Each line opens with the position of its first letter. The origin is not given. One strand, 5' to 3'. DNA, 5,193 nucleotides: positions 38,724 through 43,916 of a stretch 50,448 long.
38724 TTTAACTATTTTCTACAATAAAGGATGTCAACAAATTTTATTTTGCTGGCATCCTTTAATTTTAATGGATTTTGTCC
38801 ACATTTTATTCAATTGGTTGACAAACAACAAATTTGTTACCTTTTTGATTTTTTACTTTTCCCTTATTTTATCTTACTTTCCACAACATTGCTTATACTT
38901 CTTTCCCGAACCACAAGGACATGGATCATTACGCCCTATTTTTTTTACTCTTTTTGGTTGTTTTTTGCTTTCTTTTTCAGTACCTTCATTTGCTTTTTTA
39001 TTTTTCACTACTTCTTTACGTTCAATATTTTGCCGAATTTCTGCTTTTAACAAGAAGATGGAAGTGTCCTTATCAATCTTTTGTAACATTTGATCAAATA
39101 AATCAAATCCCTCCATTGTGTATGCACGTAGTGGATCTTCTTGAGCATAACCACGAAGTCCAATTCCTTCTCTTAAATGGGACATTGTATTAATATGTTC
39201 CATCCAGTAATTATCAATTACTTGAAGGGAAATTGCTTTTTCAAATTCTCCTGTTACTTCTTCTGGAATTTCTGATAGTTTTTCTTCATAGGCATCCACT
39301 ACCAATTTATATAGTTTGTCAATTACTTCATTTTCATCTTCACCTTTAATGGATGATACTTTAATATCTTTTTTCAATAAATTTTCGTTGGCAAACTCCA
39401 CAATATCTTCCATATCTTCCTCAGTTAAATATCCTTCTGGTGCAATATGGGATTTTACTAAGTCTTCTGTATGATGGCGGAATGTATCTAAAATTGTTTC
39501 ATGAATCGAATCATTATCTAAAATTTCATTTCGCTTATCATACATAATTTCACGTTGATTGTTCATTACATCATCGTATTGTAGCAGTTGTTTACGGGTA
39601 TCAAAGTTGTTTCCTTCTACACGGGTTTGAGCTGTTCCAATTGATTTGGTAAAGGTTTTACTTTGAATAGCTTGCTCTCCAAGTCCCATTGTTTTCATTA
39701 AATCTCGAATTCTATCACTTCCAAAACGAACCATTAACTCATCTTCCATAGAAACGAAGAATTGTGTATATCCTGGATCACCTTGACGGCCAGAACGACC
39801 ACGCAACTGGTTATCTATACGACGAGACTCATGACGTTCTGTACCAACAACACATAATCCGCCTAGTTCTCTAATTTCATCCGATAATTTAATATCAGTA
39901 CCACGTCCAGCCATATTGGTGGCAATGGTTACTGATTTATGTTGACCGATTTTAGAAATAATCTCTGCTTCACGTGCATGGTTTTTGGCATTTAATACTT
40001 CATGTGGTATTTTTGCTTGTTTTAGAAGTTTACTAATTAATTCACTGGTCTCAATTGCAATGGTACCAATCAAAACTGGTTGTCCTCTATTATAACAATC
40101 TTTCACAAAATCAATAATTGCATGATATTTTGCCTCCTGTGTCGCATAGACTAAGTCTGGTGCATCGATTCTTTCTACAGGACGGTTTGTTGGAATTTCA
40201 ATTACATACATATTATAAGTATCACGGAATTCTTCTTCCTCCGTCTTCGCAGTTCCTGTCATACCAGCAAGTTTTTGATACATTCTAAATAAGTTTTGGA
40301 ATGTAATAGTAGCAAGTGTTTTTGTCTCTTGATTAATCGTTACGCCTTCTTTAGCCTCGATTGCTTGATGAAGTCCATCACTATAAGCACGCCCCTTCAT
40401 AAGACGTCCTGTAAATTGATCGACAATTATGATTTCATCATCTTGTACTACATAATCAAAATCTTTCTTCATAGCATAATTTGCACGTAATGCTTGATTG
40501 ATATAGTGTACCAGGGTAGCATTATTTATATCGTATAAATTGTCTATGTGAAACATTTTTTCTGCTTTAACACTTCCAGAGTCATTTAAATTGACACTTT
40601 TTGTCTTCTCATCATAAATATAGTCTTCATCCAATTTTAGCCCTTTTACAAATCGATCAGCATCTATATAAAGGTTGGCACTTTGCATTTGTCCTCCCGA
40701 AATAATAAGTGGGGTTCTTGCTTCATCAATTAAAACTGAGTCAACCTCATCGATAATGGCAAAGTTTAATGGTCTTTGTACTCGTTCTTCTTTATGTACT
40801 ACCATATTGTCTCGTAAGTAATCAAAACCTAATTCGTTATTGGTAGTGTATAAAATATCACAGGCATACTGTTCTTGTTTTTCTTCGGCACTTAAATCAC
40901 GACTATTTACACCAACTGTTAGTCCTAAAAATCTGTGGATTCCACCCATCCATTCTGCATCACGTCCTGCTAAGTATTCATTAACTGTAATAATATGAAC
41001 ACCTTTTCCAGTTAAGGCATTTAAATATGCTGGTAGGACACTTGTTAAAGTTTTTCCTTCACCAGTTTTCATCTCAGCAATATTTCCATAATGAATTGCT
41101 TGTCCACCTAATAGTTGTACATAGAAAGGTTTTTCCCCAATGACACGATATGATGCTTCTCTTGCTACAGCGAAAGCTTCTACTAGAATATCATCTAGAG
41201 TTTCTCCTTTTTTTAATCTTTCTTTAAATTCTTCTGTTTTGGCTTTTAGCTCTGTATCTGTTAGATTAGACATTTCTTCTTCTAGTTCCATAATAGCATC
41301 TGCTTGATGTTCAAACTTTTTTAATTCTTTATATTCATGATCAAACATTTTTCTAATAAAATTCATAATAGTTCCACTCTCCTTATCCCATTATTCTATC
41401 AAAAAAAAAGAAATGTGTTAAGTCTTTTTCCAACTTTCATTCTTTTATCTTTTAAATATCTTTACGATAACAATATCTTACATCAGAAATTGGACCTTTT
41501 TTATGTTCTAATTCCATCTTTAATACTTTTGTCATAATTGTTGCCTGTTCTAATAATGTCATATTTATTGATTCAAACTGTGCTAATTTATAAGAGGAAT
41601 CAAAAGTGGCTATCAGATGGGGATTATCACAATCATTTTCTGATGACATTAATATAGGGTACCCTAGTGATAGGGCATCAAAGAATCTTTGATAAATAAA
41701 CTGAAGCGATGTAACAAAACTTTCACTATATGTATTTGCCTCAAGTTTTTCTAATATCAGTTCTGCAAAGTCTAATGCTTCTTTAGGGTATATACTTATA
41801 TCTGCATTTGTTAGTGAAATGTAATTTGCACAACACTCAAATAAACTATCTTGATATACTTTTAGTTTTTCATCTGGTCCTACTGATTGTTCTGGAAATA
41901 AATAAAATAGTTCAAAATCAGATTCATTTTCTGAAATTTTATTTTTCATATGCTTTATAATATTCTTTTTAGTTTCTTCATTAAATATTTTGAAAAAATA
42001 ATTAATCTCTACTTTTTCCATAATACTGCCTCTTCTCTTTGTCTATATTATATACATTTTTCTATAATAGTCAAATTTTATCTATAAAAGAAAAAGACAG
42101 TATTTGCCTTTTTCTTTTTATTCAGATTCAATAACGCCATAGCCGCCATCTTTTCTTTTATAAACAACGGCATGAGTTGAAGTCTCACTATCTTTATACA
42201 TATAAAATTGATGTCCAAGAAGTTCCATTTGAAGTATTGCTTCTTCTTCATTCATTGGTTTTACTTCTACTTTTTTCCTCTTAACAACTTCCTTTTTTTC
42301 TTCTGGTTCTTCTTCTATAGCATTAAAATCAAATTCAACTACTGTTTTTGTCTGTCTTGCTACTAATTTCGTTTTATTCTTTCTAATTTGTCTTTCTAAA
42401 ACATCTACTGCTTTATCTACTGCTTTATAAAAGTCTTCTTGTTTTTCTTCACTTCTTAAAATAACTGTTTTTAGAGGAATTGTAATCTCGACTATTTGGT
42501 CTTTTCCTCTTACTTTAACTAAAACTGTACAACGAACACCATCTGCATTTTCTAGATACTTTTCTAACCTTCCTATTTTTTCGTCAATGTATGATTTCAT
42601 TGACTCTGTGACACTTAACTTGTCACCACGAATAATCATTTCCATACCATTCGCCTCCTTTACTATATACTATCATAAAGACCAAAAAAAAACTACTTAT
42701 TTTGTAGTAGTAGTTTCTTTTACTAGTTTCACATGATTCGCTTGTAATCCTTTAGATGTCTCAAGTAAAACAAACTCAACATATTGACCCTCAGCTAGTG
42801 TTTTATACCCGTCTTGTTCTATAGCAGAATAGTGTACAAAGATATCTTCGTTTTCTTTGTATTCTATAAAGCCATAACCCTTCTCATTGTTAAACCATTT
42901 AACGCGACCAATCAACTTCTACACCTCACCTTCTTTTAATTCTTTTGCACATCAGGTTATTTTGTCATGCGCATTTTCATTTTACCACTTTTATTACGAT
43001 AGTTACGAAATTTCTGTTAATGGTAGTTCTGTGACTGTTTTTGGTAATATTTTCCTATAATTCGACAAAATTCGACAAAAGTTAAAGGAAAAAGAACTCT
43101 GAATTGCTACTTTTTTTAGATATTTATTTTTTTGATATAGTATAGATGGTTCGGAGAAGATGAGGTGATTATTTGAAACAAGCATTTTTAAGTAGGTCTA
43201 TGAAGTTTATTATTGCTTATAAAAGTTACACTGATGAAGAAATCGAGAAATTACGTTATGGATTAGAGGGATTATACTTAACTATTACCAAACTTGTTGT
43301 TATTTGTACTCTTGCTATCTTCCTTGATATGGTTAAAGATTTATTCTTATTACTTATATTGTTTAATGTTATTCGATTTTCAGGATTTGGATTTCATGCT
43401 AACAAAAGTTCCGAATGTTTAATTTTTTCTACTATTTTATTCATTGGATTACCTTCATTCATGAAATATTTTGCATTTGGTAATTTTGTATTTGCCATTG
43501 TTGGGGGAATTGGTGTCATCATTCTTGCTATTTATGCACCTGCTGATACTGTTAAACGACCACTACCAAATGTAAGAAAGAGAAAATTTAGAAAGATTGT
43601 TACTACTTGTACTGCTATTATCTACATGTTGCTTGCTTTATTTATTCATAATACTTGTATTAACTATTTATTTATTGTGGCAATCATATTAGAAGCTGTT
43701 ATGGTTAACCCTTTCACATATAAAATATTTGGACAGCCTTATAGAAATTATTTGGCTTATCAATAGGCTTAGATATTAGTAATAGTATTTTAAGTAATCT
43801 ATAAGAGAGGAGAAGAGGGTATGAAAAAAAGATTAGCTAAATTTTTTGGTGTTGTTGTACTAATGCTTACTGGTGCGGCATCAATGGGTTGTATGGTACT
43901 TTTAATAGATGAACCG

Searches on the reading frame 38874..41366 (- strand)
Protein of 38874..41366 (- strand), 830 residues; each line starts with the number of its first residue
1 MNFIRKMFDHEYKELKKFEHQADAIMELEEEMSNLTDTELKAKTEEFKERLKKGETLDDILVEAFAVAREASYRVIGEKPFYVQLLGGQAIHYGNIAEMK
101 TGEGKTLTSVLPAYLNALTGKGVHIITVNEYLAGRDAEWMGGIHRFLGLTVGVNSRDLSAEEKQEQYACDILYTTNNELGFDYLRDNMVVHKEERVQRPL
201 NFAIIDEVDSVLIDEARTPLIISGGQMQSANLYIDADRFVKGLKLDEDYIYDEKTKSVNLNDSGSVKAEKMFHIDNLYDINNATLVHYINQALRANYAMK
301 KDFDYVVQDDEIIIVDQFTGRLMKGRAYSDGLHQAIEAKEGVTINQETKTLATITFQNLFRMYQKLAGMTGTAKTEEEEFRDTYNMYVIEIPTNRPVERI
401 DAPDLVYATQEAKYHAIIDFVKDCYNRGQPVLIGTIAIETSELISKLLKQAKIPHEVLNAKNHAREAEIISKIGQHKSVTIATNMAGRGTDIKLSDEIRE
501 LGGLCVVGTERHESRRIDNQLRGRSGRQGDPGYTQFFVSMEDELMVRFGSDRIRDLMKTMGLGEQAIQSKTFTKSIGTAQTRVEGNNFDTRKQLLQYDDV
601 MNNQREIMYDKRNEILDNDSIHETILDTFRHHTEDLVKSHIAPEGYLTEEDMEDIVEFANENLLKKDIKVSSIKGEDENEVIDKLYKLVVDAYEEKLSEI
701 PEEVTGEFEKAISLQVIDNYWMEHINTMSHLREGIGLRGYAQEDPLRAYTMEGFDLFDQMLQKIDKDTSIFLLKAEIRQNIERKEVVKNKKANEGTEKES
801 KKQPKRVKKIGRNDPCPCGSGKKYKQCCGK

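Call 68: search_protein_families(library=pfam, proteins=[window:38874-41366:-], max_evalue=0.00001)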
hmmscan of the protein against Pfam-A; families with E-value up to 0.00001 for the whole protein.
window:38874-41366:- (830 aa): 6 families
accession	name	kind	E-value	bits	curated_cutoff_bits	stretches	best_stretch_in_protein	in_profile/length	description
PF07517.20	SecA_DEAD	-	1.7e-126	421.8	24.6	1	6-381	3-290/290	SecA DEAD-like domain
PF21090.3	P-loop_SecA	-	1.4e-75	253.8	27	2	396-497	1-102/205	SecA P-loop domain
PF07516.18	SecA_SW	-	9.5e-61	205.8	26.7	1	566-775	1-199/200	SecA Wing and Scaffold domain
PF01043.26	SecA_PP_bind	-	4.5e-42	143.5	23.5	1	229-337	2-110/110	SecA preprotein cross-linking domain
PF02810.21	SEC-C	-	6.1e-10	39.2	20.4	1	812-830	1-19/19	SEC-C motif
PF00270.35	DEAD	-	7.6e-06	26.2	26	0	96-214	18-132/167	DEAD/DEAH box helicase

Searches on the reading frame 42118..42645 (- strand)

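Call 68: search_protein_families(library=pfam, proteins=[window:42118-42645:-], max_evalue=0.00001)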
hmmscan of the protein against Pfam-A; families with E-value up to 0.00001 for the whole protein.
window:42118-42645:- (175 aa): 2 families
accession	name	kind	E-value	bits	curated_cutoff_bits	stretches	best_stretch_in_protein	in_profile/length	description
PF16321.10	Ribosom_S30AE_C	-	3.7e-26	91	25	1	115-171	1-57/57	Sigma 54 modulation/S30EA ribosomal protein C terminus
PF02482.25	Ribosomal_S30AE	-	6.9e-24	84.8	23.7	1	4-94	2-87/88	Sigma 54 modulation protein / S30EA ribosomal protein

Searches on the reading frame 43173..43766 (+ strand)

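Call 68: search_protein_families(library=pfam, proteins=[window:43173-43766:+], max_evalue=0.00001)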
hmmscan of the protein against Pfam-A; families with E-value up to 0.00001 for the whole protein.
window:43173-43766:+ (197 aa): 1 family
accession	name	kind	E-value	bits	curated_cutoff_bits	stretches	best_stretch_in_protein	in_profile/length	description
PF04647.20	AgrB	-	8.1e-29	100.7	23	1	12-177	7-180/185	Accessory gene regulator B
